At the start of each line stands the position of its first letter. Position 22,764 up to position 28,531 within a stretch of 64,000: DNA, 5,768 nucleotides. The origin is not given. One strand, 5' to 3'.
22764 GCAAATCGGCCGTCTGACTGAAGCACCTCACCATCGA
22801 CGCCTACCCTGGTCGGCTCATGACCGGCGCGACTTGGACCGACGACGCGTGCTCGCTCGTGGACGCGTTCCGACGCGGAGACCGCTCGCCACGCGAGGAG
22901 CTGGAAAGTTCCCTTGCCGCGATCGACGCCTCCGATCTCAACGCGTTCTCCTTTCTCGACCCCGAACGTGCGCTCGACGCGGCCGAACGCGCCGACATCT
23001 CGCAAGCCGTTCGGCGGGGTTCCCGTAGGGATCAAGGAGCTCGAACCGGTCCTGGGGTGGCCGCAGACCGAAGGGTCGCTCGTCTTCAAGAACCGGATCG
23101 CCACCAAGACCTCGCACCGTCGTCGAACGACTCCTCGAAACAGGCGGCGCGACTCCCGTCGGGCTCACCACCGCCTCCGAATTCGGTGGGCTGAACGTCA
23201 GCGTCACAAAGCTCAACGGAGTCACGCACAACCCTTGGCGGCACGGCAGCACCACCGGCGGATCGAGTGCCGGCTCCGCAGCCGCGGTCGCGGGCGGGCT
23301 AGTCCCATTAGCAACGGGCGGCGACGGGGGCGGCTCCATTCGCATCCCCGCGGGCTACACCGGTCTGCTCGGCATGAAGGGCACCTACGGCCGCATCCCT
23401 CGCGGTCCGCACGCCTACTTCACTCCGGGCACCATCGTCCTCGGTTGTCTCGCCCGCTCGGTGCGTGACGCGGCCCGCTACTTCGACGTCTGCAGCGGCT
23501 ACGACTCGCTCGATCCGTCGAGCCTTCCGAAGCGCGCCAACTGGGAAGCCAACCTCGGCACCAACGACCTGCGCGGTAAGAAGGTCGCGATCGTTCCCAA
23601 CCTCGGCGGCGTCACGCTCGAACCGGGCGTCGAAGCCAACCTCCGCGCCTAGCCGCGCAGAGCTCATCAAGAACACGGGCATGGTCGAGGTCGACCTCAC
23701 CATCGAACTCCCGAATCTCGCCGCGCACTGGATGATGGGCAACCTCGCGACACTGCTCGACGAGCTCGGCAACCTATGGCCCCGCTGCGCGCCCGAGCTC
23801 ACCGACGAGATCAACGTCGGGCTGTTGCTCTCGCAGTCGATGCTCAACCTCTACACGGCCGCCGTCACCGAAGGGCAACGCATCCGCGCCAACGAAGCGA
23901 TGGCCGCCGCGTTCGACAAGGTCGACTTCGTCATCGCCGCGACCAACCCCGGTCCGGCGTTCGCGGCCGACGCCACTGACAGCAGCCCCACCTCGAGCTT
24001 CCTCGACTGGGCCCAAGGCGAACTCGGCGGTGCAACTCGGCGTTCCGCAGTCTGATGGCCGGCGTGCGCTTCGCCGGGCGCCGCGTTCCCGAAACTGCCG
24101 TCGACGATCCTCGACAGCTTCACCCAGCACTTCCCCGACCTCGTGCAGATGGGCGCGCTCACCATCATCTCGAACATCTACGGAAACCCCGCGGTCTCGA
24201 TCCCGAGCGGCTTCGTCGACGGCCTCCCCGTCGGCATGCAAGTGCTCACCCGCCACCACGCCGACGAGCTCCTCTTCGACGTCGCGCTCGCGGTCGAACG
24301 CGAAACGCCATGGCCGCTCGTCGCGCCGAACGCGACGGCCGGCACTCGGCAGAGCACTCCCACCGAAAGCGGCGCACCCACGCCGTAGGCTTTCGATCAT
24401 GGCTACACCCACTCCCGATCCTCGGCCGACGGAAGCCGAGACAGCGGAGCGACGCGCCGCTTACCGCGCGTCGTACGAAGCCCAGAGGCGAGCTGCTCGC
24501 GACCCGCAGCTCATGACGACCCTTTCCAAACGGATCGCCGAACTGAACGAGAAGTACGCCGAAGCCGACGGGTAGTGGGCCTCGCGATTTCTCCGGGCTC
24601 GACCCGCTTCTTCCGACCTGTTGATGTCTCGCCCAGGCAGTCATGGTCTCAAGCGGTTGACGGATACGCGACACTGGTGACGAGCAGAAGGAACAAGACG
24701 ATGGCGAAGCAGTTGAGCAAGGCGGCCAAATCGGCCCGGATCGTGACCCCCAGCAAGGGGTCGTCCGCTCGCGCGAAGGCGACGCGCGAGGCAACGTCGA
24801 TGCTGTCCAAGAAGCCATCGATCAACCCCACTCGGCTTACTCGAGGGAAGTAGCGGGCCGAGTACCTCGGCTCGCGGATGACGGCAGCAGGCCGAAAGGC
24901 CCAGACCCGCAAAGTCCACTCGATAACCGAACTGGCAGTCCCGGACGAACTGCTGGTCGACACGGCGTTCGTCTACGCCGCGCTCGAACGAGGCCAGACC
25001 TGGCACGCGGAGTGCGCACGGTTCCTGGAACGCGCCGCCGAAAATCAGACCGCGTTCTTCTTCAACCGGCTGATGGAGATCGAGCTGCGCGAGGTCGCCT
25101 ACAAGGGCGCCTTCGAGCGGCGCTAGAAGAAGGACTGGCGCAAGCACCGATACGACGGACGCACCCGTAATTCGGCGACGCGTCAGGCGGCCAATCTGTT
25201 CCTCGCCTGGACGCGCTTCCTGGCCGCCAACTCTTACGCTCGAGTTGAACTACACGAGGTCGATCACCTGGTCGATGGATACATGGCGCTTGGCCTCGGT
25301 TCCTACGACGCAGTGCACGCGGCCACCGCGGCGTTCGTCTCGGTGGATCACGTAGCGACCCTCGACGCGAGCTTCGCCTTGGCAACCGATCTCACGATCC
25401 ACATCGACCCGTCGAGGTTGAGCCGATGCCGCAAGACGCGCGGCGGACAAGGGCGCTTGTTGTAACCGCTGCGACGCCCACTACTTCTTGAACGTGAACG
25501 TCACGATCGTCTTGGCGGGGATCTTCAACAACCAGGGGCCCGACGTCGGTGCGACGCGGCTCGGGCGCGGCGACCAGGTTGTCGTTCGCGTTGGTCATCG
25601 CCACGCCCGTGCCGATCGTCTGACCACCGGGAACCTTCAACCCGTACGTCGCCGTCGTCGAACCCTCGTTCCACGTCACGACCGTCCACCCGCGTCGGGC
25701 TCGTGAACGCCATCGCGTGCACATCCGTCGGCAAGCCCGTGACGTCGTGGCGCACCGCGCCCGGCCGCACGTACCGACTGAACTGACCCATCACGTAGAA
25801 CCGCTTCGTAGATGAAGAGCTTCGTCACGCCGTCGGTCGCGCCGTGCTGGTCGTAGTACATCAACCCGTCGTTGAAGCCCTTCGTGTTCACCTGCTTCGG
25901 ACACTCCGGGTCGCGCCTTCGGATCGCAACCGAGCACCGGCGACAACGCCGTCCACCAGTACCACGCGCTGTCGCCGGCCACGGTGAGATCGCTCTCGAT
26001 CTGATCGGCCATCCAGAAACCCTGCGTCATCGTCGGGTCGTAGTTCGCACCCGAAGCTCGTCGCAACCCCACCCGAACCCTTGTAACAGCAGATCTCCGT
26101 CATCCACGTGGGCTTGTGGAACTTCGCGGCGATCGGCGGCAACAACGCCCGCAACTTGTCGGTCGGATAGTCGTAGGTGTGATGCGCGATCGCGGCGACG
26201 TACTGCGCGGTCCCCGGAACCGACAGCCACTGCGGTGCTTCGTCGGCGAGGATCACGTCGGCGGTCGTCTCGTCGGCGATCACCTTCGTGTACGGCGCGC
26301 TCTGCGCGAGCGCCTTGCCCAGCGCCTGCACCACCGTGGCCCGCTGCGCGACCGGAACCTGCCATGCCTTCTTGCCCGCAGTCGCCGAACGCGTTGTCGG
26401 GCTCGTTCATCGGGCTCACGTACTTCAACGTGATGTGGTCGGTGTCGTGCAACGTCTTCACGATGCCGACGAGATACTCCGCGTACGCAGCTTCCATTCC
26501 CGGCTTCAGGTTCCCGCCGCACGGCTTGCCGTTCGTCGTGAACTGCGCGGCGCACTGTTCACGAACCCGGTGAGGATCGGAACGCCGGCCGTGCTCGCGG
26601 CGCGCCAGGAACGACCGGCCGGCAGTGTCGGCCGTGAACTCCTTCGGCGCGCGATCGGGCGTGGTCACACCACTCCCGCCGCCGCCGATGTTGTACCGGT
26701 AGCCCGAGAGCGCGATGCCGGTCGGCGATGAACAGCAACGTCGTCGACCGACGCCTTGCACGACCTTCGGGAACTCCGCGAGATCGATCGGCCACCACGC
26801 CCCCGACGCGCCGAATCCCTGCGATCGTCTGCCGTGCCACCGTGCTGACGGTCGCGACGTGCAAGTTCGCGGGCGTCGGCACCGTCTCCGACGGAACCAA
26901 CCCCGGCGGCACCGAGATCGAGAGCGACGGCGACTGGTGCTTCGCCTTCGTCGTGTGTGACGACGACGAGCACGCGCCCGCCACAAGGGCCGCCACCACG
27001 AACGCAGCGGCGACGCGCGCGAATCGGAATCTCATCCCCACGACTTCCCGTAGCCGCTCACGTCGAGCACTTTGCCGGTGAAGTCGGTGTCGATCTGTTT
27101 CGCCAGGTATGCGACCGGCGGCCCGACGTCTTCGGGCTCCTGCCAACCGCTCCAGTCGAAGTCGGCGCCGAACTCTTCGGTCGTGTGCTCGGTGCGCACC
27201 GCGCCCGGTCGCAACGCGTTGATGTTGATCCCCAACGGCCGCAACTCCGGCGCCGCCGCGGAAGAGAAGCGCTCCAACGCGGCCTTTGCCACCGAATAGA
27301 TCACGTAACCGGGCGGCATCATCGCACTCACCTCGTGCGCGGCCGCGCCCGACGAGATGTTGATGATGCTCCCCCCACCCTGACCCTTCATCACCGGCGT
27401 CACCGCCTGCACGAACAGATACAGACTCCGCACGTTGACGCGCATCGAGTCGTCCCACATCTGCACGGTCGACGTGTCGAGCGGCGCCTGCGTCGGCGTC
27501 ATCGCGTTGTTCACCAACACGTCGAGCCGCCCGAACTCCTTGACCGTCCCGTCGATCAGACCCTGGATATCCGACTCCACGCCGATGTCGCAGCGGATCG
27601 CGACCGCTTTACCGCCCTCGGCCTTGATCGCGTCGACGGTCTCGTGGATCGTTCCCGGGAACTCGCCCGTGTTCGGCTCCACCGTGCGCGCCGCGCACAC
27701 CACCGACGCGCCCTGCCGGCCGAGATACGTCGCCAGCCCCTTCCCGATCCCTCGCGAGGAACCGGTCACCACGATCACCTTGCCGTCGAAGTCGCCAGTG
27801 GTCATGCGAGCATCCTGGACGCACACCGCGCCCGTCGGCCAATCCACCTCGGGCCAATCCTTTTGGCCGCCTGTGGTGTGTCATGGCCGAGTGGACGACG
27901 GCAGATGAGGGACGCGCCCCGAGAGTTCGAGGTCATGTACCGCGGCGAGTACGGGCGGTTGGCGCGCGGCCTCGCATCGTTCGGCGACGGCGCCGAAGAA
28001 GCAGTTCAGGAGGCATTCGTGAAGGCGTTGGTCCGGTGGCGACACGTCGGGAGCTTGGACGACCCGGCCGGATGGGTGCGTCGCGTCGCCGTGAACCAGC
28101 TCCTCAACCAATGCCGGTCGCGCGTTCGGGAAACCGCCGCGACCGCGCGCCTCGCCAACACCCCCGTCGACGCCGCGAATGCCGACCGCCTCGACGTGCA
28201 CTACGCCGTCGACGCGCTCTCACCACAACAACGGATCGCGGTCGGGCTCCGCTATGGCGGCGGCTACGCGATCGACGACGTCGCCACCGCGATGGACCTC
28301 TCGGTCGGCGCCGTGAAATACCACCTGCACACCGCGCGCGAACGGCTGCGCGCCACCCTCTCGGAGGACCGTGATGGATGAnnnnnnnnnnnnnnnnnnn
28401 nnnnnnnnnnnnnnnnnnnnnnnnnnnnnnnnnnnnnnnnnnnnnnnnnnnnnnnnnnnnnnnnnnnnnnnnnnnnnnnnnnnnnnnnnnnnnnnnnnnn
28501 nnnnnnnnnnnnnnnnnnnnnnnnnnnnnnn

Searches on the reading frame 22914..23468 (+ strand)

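Call 27: search_protein_families(library=pfam, max_evalue=0.01, proteins=[window:22914-23468:+])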
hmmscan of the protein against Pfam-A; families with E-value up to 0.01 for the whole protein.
window:22914-23468:+ (184 aa): 1 family
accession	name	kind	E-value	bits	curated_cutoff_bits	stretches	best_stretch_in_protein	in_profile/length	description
PF01425.27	Amidase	-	0.0033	17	27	1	29-67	43-81/445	Amidase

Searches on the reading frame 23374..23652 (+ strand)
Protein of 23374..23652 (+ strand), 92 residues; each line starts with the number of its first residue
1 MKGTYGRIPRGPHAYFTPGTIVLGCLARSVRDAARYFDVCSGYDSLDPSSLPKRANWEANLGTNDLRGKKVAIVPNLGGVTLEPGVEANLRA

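Call 27: search_protein_families(library=pfam, max_evalue=0.01, proteins=[window:23374-23652:+])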
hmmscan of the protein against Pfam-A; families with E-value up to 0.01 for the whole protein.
window:23374-23652:+ (92 aa): 1 family
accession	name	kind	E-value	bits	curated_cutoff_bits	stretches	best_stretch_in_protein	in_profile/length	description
PF01425.27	Amidase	-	4.6e-11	42.9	27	1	1-90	167-258/445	Amidase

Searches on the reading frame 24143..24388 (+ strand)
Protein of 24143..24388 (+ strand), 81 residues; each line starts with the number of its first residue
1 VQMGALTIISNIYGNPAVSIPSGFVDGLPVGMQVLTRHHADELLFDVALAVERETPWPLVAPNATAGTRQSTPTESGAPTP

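Call 27: search_protein_families(library=pfam, max_evalue=0.01, proteins=[window:24143-24388:+])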
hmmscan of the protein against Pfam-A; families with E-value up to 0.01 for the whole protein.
window:24143-24388:+ (81 aa): 1 family
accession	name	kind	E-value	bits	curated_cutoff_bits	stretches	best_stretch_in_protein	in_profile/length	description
PF01425.27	Amidase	-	2.8e-06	27.1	27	1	3-44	402-444/445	Amidase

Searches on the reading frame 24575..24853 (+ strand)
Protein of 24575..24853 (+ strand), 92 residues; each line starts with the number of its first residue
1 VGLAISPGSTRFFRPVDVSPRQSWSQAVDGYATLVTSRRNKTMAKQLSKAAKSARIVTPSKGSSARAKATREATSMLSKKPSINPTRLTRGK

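Call 55: search_protein_families(library=pfam, max_evalue=0.01, proteins=[window:24575-24853:+])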
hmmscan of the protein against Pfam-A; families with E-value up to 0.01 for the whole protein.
window:24575-24853:+ (92 aa): 1 family
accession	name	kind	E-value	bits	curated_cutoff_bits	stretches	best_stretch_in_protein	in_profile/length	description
PF00177.27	Ribosomal_S7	-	0.008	16.2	24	1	8-54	80-126/148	Ribosomal protein S7p/S5e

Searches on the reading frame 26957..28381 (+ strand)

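Call 55: search_protein_families(library=pfam, max_evalue=0.01, proteins=[window:26957-28381:+])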
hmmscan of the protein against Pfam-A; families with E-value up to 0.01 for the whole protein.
window:26957-28381:+ (474 aa): 4 families
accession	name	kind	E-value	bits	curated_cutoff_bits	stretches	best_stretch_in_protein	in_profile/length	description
PF08281.18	Sigma70_r4_2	-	1.1e-11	44.7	25.7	1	413-464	3-54/54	Sigma-70, region 4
PF04545.22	Sigma70_r4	-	3.3e-07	30.1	24.1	1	418-466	2-50/50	Sigma-70, region 4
PF04542.20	Sigma70_r2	-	6.7e-06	26.2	24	1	334-391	11-70/71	Sigma-70 region 2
PF07638.17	Sigma70_ECF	-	0.00016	22.1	21.1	1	419-469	134-184/185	ECF sigma factor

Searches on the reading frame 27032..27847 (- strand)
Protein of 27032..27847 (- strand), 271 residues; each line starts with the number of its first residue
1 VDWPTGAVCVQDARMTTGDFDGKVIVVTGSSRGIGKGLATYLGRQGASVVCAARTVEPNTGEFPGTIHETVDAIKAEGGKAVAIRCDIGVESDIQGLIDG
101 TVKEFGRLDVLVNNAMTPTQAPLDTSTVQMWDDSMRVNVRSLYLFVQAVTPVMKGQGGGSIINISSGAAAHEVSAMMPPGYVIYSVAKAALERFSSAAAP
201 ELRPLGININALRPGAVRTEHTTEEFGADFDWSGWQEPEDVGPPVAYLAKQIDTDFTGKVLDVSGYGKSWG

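Call 55: search_protein_families(library=pfam, max_evalue=0.01, proteins=[window:27032-27847:-])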
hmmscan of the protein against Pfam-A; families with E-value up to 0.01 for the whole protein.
window:27032-27847:- (271 aa): 4 families
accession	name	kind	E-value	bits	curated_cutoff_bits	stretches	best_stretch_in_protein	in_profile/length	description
PF00106.31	adh_short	-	1.2e-44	152.6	26.6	1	23-225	1-190/195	short chain dehydrogenase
PF13561.12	adh_short_C2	-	2.5e-37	129.1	27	1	31-264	5-232/236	Enoyl-(Acyl carrier protein) reductase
PF08659.16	KR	-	4.1e-10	40.3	22.6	1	25-169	3-139/180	KR domain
PF02882.25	THF_DHG_CYH_C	-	0.0088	15.8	27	0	15-54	29-69/160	Tetrahydrofolate dehydrogenase/cyclohydrolase, NAD(P)-binding domain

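Call 56: find_homologous_proteins(query=window:27032-27847:-, max_evalue=1e-40)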
Query window:27032-27847:- (271 aa): 1067 proteins with E <= 1e-40 among 8000 candidates; the best 120 are listed.
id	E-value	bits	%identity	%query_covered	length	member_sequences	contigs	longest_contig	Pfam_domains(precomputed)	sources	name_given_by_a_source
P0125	7.9e-167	571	100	95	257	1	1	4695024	PF08659.17,PF13561.13,PF00106.32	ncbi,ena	-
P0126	1.2e-162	558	98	95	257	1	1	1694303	PF08659.17,PF13561.13,PF00106.32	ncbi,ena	-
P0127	7.1e-161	552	97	95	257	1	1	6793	PF08659.17,PF13561.13,PF00106.32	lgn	-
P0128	8.6e-158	542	95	95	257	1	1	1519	PF08659.17,PF13561.13,PF00106.32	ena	-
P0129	4.0e-150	517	89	95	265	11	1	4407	PF08659.17,PF13561.13,PF00106.32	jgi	jgi:NAD(P)-dependent dehydrogenase (short-subunit alcohol dehydrogenase family)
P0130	8.4e-149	512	90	95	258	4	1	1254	PF08659.17,PF13561.13,PF00106.32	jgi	jgi:NAD(P)-dependent dehydrogenase (short-subunit alcohol dehydrogenase family)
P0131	9.2e-148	509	89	95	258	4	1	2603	PF08659.17,PF13561.13,PF00106.32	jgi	jgi:NAD(P)-dependent dehydrogenase (short-subunit alcohol dehydrogenase family)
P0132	3.1e-147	507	89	95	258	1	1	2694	PF08659.17,PF13561.13,PF00106.32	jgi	jgi:citronellol/citronellal dehydrogenase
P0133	3.4e-147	507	89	95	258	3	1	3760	PF08659.17,PF13561.13,PF00106.32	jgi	jgi:NAD(P)-dependent dehydrogenase (short-subunit alcohol dehydrogenase family)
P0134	8.3e-147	506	89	95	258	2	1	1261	PF08659.17,PF13561.13,PF00106.32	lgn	-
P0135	1.4e-145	502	88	95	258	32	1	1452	PF08659.17,PF13561.13,PF00106.32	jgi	jgi:NAD(P)-dependent dehydrogenase (short-subunit alcohol dehydrogenase family)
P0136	2.3e-145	501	88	95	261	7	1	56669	PF08659.17,PF13561.13,PF00106.32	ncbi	-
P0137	4.6e-145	500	86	98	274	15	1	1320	PF08659.17,PF13561.13,PF00106.32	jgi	jgi:citronellol/citronellal dehydrogenase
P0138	4.7e-145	500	87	95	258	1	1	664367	PF08659.17,PF13561.13,PF00106.32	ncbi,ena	-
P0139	2.5e-141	488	84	95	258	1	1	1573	PF08659.17,PF13561.13,PF00106.32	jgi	-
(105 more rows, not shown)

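Call 57: find_encoding_contigs(protein=P0126, flank=10000, max_places=3)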
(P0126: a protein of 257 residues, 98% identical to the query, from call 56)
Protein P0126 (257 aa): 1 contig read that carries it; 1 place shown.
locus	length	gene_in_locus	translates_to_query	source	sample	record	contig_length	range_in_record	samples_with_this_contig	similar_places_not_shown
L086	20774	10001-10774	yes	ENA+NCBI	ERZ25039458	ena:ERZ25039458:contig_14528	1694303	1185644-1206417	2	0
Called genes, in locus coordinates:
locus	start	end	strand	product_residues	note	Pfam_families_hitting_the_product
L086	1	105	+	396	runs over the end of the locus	PF00067:p450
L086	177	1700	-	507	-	PF07690:MFS_1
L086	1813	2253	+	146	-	PF00903:Glyoxalase, PF22677:Ble-like_N (weak), PF13669:Glyoxalase_4, PF18029:Glyoxalase_6 (weak)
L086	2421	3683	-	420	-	PF00989:PAS (weak), PF13426:PAS_9 (weak), PF08447:PAS_3 (weak), PF00989:PAS, PF08448:PAS_4, PF13188:PAS_8 (weak), PF13426:PAS_9, PF00990:GGDEF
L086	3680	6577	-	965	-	PF00989:PAS, PF13188:PAS_8 (weak), PF13426:PAS_9, PF08448:PAS_4, PF13426:PAS_9, PF08448:PAS_4, PF00990:GGDEF, PF00563:EAL, +2 more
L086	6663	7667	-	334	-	PF00109:ketoacyl-synt, PF02801:Ketoacyl-synt_C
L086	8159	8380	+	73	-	PF12728:HTH_17, PF00376:MerR, PF13411:MerR_1 (weak)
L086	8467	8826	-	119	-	-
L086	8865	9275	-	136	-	PF00595:PDZ, PF13180:PDZ_2, PF14685:PDZ_Tricorn (faint), PF17820:PDZ_6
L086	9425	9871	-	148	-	PF04542:Sigma70_r2 (weak), PF07638:Sigma70_ECF (faint), PF08281:Sigma70_r4_2, PF04545:Sigma70_r4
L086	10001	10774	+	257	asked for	PF00106:adh_short, PF08659:KR, PF13561:adh_short_C2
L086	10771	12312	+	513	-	PF14587:Glyco_hydr_30_2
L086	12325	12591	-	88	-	-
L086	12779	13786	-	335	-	PF01425:Amidase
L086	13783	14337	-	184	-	PF01425:Amidase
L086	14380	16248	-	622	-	PF00270:DEAD, PF00271:Helicase_C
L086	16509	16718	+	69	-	-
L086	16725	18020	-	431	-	PF02056:Glyco_hydro_4, PF11975:Glyco_hydro_4C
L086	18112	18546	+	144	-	-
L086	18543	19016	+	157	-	-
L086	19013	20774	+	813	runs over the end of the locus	PF05345:He_PIG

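Call 58: find_encoding_contigs(protein=P0127, flank=10000, max_places=3)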
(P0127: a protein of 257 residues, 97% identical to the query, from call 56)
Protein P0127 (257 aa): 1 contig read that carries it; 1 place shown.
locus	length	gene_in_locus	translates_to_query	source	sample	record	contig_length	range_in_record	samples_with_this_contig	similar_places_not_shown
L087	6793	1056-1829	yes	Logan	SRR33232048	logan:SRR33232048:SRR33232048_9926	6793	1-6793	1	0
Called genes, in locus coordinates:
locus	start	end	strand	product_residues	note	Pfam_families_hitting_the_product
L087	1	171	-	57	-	?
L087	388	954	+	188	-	-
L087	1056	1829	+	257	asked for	PF00106:adh_short, PF08659:KR, PF13561:adh_short_C2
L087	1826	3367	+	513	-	PF14587:Glyco_hydr_30_2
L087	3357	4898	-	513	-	PF01425:Amidase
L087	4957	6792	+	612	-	?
